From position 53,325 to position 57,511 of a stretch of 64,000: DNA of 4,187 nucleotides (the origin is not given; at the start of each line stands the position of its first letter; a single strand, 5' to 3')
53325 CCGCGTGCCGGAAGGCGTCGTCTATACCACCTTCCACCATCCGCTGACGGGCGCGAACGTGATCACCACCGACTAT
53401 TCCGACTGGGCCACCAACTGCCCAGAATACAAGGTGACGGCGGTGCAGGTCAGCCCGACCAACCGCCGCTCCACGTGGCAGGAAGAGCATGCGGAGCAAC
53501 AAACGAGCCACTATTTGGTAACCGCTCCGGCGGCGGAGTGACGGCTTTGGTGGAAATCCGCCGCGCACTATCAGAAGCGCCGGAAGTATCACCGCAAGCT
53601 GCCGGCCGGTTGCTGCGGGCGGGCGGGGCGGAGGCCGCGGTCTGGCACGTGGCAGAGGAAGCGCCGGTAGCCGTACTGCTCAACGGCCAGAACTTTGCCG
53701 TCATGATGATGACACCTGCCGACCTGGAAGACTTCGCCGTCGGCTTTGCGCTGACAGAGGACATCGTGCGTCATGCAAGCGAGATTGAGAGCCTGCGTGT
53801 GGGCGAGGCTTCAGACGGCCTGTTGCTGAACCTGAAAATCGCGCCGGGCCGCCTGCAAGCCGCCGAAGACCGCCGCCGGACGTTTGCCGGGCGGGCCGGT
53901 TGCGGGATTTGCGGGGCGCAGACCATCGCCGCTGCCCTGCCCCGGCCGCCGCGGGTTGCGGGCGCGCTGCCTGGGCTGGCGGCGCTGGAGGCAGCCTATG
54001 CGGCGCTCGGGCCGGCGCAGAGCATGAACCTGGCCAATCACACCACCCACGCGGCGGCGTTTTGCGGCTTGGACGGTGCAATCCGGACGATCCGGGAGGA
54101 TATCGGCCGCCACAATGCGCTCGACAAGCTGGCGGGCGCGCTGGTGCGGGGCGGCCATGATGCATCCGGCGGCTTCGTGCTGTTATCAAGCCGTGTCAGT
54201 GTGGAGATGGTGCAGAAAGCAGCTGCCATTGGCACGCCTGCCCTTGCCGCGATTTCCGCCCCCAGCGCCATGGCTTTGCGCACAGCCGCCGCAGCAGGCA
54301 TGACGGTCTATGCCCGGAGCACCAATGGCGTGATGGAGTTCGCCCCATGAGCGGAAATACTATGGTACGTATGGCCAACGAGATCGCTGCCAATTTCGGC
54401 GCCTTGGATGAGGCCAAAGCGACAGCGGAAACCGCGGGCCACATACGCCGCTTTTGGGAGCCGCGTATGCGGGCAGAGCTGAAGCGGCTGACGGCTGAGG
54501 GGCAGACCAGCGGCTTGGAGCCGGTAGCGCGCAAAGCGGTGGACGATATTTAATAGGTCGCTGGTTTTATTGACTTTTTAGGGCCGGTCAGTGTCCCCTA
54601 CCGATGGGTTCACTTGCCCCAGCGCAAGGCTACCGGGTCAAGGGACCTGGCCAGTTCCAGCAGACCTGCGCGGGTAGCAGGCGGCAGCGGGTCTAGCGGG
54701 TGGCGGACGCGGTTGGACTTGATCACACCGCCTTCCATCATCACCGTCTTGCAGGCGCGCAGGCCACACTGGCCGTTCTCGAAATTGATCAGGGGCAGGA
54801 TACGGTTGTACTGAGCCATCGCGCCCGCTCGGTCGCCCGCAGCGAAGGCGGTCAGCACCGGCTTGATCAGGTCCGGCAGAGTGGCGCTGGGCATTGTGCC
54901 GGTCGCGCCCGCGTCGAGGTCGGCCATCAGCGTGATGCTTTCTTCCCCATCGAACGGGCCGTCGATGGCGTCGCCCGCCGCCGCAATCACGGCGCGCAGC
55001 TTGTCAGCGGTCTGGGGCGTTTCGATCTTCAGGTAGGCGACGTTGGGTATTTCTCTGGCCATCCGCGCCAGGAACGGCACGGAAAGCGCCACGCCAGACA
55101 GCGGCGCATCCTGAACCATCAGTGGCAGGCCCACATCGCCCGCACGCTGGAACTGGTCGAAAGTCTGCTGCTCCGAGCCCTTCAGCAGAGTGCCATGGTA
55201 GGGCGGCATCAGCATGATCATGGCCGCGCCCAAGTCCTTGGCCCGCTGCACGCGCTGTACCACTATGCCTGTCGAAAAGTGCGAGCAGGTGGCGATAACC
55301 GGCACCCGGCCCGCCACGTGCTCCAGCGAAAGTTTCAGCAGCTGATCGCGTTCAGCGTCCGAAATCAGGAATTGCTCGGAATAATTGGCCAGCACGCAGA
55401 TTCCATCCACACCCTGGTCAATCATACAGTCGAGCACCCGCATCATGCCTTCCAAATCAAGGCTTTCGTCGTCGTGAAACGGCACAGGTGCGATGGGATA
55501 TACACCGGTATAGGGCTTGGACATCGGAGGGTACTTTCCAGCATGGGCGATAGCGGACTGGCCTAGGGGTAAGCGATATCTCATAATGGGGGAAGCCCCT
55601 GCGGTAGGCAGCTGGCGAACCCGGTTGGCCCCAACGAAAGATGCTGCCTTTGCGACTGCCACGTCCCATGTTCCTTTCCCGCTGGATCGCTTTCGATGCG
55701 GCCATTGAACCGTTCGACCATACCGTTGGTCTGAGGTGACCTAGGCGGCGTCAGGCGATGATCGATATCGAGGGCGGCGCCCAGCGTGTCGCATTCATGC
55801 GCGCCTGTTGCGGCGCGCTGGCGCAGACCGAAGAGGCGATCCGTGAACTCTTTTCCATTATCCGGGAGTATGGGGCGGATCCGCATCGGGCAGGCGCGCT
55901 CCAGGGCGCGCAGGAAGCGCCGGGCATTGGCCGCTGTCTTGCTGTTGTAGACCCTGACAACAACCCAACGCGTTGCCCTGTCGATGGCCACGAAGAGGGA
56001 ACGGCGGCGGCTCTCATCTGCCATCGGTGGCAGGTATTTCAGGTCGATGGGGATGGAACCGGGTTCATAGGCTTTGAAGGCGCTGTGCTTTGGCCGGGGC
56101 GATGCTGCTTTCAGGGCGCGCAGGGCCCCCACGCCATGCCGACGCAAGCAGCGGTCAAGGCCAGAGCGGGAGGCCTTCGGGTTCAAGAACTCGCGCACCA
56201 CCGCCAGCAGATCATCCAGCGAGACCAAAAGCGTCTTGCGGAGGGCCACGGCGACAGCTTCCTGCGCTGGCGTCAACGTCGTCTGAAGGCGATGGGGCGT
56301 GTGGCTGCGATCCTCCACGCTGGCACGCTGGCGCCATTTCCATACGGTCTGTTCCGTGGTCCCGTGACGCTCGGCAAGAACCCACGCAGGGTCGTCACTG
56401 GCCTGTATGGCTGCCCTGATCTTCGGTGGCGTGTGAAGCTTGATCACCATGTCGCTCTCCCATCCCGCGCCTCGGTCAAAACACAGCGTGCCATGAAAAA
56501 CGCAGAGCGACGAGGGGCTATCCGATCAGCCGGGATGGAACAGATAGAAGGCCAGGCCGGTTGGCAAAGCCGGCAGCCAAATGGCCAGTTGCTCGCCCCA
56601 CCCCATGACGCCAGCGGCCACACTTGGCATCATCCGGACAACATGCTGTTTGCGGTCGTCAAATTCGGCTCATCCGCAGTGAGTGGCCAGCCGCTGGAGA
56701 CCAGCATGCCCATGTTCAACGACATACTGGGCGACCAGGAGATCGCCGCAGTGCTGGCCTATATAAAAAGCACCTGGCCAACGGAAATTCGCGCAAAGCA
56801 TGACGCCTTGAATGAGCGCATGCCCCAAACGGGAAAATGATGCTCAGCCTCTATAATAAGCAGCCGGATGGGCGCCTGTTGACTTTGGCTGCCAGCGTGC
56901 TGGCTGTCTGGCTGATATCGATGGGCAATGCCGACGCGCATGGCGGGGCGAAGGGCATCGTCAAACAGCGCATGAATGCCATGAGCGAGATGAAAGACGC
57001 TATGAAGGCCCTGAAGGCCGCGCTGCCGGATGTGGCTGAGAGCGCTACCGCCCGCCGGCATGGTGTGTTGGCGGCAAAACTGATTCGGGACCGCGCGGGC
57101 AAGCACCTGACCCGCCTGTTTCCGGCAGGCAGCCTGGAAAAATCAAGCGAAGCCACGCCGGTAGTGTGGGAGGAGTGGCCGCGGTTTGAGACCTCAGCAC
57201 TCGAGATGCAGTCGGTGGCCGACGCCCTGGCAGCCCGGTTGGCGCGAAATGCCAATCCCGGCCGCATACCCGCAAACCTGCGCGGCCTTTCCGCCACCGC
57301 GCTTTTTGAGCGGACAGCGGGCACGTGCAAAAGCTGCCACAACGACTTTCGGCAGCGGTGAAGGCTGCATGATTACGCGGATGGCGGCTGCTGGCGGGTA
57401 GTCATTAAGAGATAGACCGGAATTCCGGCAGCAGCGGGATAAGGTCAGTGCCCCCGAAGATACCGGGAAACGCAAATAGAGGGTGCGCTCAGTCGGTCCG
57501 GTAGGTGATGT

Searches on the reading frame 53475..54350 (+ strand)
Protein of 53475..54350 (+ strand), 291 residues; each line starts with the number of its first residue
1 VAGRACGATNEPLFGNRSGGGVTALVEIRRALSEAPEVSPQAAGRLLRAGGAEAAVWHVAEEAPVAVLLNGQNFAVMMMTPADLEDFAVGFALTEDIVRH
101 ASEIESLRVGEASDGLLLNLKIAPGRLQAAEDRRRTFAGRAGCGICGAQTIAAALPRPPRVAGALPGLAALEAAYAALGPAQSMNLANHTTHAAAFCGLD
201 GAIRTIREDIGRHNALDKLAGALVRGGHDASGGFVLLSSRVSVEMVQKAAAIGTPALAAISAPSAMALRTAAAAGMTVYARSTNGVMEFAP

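Call 38: search_protein_families(library=pfam, proteins=[window:53475-54350:+], max_evalue=0.001)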
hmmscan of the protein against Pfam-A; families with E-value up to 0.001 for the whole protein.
window:53475-54350:+ (291 aa): 1 family
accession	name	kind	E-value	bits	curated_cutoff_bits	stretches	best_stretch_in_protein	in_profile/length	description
PF02634.21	FdhD-NarQ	-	6.4e-60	203.3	27.2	1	60-287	1-227/237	FdhD/NarQ family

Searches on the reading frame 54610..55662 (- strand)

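Call 38: search_protein_families(library=pfam, proteins=[window:54610-55662:-], max_evalue=0.001)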
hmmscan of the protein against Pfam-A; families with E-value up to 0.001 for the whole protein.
window:54610-55662:- (350 aa): 1 family
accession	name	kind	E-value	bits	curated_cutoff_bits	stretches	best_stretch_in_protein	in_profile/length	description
PF00701.28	DHDPS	-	5e-28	98.1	22.1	1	52-328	3-276/289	Dihydrodipicolinate synthetase family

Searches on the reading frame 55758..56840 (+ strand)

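Call 38: search_protein_families(library=pfam, proteins=[window:55758-56840:+], max_evalue=0.001)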
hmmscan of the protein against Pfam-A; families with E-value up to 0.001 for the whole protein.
window:55758-56840:+ (360 aa): 1 family
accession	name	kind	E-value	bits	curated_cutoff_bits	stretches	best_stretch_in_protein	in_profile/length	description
PF00034.26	Cytochrom_C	-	3.4e-05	25.5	21.3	1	276-340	27-90/90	Cytochrome c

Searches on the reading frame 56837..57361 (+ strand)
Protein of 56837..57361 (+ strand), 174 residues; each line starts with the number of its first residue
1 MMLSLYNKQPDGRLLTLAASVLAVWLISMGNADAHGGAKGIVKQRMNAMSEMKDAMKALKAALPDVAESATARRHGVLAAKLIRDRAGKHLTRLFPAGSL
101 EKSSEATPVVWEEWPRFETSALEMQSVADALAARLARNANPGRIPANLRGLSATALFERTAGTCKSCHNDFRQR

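Call 38: search_protein_families(library=pfam, proteins=[window:56837-57361:+], max_evalue=0.001)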
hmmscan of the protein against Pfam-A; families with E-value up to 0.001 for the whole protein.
window:56837-57361:+ (174 aa): 1 family
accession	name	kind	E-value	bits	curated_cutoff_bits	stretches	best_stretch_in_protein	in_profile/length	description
PF01322.25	Cytochrom_C_2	-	6e-15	56.7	26.5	1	41-172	2-121/121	Cytochrome C'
